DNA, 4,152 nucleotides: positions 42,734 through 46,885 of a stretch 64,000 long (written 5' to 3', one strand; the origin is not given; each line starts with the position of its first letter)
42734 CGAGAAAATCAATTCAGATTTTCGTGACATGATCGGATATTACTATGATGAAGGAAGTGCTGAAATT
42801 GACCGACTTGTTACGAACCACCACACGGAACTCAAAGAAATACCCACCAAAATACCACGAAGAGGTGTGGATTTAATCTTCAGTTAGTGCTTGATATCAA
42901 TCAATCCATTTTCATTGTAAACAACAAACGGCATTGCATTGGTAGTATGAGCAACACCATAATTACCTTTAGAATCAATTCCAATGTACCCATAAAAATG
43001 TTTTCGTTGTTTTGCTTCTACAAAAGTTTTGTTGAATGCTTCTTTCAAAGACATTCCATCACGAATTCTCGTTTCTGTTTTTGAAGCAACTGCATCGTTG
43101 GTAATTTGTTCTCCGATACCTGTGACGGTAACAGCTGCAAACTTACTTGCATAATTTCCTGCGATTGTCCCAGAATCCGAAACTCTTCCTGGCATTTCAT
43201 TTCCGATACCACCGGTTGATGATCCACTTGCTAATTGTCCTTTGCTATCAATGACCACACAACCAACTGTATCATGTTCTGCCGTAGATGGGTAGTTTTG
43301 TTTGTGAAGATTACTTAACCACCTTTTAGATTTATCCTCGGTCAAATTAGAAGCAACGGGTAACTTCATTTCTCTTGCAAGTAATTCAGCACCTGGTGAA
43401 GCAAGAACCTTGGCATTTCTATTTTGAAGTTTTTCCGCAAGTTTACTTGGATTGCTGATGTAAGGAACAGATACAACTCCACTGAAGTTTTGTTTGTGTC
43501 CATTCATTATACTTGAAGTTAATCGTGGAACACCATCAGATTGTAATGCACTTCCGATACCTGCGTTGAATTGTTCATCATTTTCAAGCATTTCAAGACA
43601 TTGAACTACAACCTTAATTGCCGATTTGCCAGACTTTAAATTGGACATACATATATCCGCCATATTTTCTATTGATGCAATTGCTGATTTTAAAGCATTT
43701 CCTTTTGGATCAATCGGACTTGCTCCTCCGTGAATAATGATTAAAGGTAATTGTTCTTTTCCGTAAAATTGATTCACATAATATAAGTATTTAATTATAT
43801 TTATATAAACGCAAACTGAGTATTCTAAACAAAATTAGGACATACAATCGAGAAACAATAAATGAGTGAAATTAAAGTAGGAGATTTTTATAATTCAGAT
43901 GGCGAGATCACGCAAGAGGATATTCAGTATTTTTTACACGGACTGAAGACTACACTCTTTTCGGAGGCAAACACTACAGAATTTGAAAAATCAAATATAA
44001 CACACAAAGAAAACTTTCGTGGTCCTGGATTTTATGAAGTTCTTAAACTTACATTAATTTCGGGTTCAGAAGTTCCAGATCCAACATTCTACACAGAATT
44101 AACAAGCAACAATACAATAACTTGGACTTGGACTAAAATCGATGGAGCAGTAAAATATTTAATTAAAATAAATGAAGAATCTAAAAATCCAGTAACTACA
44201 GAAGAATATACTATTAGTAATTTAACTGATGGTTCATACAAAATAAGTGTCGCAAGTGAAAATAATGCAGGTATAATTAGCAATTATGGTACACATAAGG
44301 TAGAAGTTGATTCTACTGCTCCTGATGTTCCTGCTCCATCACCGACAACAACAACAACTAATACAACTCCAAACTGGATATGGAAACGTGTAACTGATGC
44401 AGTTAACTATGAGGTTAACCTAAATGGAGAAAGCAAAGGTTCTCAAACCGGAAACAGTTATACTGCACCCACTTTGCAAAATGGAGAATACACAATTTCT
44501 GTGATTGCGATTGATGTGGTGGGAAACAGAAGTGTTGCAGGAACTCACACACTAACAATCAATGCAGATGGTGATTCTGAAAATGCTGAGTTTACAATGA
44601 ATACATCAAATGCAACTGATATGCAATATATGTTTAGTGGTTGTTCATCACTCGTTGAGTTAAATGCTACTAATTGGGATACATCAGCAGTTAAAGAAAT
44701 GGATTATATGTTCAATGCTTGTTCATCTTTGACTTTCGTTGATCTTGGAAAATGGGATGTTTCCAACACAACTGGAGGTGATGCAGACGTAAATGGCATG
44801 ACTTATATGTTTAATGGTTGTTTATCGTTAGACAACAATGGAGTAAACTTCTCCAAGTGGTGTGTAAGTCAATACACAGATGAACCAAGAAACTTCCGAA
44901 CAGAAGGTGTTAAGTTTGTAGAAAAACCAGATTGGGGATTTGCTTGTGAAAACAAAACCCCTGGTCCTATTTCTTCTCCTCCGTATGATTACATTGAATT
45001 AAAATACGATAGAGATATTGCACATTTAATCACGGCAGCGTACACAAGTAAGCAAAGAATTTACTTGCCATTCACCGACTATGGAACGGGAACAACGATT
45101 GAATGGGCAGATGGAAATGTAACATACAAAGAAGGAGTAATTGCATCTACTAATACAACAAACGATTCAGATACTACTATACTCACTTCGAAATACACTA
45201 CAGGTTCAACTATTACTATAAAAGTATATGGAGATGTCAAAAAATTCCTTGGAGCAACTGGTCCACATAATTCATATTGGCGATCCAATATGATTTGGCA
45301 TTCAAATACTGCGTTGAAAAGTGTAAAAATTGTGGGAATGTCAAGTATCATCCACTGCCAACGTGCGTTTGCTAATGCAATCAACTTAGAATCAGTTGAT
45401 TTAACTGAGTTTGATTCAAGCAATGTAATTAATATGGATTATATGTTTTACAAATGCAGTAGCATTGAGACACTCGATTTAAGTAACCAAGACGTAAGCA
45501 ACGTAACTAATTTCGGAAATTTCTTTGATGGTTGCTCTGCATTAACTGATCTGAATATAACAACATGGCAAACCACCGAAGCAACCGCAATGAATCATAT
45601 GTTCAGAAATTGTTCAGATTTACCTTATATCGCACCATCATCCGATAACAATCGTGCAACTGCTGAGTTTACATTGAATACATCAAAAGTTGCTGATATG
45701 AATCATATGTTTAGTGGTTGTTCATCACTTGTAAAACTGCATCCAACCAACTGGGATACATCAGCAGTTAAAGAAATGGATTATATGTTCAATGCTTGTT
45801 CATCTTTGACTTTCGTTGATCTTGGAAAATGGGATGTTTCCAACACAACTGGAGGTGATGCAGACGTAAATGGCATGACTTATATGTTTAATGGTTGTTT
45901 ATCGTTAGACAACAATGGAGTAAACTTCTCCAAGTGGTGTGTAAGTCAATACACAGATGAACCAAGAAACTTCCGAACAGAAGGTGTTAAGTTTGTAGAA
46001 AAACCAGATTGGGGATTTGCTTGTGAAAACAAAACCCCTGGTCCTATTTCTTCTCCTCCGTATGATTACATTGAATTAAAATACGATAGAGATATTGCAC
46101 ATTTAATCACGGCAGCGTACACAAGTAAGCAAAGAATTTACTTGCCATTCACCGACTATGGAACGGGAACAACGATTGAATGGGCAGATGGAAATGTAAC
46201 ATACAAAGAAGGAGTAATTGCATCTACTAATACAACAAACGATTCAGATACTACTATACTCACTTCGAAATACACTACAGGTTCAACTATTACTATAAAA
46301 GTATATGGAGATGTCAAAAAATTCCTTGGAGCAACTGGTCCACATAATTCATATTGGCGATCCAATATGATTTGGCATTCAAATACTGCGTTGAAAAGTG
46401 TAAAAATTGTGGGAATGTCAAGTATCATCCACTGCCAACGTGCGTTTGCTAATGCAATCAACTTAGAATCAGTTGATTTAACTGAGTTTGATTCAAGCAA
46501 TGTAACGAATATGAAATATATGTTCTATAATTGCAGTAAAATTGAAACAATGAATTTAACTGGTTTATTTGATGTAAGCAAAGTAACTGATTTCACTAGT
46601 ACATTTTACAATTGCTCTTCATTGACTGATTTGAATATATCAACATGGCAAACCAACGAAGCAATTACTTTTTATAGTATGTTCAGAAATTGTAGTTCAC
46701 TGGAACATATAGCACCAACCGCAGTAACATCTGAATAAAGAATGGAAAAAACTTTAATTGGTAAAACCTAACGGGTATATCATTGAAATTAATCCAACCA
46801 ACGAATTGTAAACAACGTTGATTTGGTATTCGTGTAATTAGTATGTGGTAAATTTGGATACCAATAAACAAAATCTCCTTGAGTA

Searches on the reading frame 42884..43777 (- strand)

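Call 93: search_protein_families(library=pfam, proteins=[window:42884-43777:-], max_evalue=0.001)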
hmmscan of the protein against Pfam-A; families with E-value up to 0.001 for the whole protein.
window:42884-43777:- (297 aa): 1 family
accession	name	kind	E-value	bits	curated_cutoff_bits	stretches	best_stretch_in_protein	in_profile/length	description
PF01112.23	Asparaginase_2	-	1.4e-72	244.9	27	1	11-290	1-301/309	Asparaginase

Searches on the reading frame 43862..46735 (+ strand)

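Call 10: search_protein_families(library=pfam, proteins=[window:43862-46735:+], max_evalue=0.001)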
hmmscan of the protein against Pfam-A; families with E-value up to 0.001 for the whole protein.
window:43862-46735:+ (958 aa): 5 families
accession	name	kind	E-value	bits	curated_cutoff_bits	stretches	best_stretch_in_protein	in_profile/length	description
PF03382.20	DUF285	-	1e-59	199.9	25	4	487-585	16-111/120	Mycoplasma protein of unknown function, DUF285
PF13306.12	LRR_5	-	1.8e-16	60.7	27.7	2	841-950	10-106/127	BspA type Leucine rich repeat region (6 copies)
PF24421.1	Ig_J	-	6.8e-06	26.6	29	0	87-141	31-93/104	Tip attachment protein J, Ig-like domain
PF11008.14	DUF2846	-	2.5e-05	24.7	34.3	0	180-214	21-55/92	Protein of unknown function (DUF2846)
PF07495.19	Y_Y_Y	-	5.4e-05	23.5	26.6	0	98-141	11-55/65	Y_Y_Y domain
